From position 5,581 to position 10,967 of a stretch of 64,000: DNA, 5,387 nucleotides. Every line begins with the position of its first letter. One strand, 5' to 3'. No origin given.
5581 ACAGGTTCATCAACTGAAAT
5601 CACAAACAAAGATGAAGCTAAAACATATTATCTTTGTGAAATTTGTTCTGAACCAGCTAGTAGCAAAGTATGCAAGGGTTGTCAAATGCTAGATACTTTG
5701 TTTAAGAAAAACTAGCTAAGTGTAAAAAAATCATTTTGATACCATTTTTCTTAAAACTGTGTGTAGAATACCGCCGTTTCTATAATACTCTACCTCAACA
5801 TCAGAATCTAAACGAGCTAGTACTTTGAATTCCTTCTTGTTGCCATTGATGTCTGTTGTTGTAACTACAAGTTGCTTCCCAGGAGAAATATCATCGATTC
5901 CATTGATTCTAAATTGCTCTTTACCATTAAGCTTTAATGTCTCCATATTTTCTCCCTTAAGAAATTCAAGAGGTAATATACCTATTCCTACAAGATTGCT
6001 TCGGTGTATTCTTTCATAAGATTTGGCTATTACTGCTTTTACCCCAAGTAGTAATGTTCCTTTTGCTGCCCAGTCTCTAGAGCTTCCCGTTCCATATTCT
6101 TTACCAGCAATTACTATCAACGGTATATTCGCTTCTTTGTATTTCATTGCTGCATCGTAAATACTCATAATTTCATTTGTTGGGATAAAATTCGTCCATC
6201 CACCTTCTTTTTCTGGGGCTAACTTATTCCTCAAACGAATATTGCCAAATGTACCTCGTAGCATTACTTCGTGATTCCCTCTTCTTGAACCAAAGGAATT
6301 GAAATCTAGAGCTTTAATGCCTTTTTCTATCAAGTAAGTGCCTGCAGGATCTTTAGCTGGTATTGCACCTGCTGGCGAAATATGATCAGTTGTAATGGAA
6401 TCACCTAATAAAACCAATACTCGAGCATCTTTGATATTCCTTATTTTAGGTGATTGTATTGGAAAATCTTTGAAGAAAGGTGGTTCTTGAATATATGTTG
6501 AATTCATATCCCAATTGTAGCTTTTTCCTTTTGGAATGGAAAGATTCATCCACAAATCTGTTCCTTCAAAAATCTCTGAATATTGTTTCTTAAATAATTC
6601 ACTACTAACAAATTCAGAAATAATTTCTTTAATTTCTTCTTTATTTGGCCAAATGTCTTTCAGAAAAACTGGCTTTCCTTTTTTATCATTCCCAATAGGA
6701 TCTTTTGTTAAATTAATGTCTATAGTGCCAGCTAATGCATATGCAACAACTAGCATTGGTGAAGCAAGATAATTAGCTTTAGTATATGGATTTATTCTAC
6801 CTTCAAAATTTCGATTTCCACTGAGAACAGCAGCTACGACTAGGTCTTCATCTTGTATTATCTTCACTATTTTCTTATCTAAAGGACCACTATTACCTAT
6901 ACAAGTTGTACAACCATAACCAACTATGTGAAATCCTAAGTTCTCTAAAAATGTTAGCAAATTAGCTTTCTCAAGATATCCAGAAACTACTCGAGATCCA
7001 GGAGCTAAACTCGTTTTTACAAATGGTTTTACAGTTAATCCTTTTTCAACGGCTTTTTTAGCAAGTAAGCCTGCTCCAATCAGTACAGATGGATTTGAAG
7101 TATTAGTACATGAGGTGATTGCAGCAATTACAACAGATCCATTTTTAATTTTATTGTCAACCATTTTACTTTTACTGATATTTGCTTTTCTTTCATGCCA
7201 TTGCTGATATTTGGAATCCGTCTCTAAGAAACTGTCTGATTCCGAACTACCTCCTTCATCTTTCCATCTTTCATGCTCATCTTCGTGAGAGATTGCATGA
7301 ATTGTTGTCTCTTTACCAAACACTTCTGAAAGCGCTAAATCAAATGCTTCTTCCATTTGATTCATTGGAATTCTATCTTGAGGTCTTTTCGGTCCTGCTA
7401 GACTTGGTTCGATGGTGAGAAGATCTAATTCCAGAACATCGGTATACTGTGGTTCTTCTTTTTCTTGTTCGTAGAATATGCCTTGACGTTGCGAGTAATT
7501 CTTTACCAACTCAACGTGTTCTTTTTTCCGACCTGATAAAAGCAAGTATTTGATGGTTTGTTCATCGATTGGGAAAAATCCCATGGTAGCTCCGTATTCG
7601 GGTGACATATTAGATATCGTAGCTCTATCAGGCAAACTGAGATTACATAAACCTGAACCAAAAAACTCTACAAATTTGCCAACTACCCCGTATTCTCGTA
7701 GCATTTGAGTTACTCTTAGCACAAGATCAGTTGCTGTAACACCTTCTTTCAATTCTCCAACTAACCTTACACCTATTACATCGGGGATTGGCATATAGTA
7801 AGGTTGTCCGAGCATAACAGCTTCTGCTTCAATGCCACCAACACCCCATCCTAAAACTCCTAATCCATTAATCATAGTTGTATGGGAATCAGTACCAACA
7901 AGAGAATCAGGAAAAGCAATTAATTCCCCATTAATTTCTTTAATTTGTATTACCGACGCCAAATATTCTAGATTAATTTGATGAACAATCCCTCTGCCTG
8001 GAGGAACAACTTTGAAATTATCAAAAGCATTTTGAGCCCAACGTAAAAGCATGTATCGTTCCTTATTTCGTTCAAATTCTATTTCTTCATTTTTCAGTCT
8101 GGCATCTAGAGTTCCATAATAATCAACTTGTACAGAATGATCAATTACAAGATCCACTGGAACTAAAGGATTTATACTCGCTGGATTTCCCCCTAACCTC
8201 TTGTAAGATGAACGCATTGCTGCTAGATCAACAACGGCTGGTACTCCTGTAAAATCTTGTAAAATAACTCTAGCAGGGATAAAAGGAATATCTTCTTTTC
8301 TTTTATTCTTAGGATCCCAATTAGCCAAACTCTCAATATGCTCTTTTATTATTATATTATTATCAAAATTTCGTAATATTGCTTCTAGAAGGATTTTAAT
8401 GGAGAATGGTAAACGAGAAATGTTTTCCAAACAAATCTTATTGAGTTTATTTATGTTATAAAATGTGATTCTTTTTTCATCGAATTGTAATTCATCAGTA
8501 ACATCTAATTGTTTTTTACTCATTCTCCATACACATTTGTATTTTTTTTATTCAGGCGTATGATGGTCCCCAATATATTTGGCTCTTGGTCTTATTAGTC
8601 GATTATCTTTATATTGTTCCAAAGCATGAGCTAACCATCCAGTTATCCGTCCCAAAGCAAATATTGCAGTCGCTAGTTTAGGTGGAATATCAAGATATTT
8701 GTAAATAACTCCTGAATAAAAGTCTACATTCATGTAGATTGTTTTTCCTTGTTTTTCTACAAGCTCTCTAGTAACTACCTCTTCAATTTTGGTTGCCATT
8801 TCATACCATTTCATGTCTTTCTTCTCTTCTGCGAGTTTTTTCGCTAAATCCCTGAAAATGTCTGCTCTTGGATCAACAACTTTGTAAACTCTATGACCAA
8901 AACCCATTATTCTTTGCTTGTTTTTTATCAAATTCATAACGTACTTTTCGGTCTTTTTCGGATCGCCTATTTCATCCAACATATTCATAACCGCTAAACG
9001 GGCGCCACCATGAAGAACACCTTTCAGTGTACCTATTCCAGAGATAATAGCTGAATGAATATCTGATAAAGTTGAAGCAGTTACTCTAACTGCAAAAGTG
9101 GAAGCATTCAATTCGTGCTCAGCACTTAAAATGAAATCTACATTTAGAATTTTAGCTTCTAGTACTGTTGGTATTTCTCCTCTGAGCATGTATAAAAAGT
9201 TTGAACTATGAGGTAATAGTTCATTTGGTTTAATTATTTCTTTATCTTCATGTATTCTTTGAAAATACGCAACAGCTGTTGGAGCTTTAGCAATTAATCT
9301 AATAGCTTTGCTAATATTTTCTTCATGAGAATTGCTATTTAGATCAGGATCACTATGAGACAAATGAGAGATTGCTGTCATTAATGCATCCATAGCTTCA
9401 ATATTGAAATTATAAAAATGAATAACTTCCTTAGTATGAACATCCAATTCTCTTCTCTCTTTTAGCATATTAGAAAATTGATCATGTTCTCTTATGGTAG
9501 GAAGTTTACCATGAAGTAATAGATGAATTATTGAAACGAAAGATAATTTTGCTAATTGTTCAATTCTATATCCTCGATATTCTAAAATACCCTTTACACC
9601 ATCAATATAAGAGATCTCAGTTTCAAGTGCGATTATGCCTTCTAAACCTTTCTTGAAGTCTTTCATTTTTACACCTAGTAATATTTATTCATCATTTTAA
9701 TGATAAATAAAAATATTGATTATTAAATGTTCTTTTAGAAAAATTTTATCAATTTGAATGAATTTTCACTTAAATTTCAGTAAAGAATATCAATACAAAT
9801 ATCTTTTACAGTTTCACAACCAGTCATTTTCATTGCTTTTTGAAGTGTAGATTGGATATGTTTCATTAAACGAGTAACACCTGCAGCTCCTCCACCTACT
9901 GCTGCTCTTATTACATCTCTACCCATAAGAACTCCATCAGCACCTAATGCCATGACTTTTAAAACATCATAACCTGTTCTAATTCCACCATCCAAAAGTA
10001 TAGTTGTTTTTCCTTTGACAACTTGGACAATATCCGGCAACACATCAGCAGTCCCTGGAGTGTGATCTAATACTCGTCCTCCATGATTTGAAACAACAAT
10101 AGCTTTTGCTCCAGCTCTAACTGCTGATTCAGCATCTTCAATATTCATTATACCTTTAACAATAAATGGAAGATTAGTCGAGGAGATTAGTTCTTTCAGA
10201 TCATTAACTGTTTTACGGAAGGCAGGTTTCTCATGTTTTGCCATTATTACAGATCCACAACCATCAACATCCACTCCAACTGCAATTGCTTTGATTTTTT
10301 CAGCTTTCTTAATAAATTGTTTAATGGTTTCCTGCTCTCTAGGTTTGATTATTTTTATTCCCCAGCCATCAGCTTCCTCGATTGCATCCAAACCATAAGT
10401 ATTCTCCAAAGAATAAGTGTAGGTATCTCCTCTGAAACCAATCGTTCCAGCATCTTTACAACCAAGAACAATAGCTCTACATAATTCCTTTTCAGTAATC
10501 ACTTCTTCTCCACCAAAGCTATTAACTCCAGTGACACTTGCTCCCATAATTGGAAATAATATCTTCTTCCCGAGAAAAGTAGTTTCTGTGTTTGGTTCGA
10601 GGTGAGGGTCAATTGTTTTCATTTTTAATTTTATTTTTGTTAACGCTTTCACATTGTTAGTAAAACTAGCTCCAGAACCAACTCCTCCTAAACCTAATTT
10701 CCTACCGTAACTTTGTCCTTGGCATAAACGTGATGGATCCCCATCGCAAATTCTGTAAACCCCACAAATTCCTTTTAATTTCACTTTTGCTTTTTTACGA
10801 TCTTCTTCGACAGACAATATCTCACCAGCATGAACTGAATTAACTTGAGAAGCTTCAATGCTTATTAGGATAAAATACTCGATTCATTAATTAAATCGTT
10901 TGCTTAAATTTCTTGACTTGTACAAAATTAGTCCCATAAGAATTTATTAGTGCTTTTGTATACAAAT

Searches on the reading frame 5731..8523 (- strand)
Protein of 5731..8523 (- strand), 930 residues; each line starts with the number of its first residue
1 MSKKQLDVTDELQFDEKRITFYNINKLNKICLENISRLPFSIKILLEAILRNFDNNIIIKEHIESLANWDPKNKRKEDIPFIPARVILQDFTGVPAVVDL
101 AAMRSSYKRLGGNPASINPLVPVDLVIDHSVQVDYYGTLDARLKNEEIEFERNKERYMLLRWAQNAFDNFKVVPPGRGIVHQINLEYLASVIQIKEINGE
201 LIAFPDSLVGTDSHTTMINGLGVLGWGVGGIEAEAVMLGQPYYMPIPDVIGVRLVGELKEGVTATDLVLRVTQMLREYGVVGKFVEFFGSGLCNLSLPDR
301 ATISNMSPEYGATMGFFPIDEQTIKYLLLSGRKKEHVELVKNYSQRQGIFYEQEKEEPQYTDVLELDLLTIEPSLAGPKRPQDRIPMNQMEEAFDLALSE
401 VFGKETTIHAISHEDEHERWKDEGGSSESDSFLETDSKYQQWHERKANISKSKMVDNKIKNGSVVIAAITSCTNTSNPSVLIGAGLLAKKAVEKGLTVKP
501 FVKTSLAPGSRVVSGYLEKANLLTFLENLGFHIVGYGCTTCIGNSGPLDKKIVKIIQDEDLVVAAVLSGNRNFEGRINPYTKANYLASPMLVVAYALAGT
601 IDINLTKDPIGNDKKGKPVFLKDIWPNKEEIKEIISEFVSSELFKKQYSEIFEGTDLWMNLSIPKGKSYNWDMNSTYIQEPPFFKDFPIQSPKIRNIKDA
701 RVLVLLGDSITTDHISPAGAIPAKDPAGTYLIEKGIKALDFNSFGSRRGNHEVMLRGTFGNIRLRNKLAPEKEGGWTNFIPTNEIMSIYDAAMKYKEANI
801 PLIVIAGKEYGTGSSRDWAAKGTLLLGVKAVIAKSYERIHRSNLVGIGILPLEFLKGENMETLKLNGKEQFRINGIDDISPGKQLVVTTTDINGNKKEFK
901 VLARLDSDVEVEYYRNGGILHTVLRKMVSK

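Call 29: search_protein_families(library=pfam, proteins=[window:5731-8523:-], max_evalue=0.01)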
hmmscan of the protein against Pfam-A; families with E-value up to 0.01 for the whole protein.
window:5731-8523:- (930 aa): 2 families
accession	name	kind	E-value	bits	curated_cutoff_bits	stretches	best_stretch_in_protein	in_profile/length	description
PF00330.25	Aconitase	-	2.4e-165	551.4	28.7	1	69-599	4-463/463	Aconitase family (aconitate hydratase)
PF00694.25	Aconitase_C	-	7.2e-43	146.5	22.8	1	729-855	3-129/131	Aconitase C-terminal domain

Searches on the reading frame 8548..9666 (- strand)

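Call 29: search_protein_families(library=pfam, proteins=[window:8548-9666:-], max_evalue=0.01)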
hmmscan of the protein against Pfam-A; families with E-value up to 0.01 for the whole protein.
window:8548-9666:- (372 aa): 1 family
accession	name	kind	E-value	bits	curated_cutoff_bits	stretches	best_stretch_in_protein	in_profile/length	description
PF00285.26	Citrate_synt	-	6.9e-130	433.7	27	1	7-361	1-357/357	Citrate synthase, C-terminal domain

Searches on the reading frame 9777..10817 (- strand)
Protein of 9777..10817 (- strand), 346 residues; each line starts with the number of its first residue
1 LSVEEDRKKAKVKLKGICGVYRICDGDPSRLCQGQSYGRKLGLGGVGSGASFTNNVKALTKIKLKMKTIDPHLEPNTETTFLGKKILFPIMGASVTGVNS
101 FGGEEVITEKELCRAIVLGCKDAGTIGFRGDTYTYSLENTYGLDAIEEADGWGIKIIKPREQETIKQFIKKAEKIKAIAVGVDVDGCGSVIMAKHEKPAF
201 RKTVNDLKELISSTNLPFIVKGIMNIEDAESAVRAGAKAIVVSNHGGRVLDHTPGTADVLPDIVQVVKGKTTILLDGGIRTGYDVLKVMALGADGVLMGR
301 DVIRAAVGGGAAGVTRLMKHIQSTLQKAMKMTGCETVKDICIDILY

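Call 29: search_protein_families(library=pfam, proteins=[window:9777-10817:-], max_evalue=0.01)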
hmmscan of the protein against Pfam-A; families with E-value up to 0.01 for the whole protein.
window:9777-10817:- (346 aa): 8 families
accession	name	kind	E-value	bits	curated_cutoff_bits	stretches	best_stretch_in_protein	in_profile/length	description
PF01070.24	FMN_dh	-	6e-66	223.3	24.9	2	203-341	206-344/350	FMN-dependent dehydrogenase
PF05690.20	ThiG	-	0.00017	21.5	23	0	270-305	175-210/247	Thiazole biosynthesis protein ThiG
PF01645.23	Glu_synthase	-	0.00034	20.4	20.4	1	268-302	273-307/369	Conserved region in glutamate synthase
PF03060.21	NMO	-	0.00058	19.8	28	1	218-302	138-225/331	Nitronate monooxygenase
PF02581.23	TMP-TENI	-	0.0015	18.4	27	1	173-243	107-177/180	Thiamine monophosphate synthase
PF00977.27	His_biosynth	-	0.0022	17.9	23.6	0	258-301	63-104/228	Histidine biosynthesis protein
PF00478.31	IMPDH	-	0.0025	17.3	25.6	0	198-300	130-237/345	IMP dehydrogenase / GMP reductase domain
PF00218.27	IGPS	-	0.0098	15.5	27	0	202-305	145-244/254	Indole-3-glycerol phosphate synthase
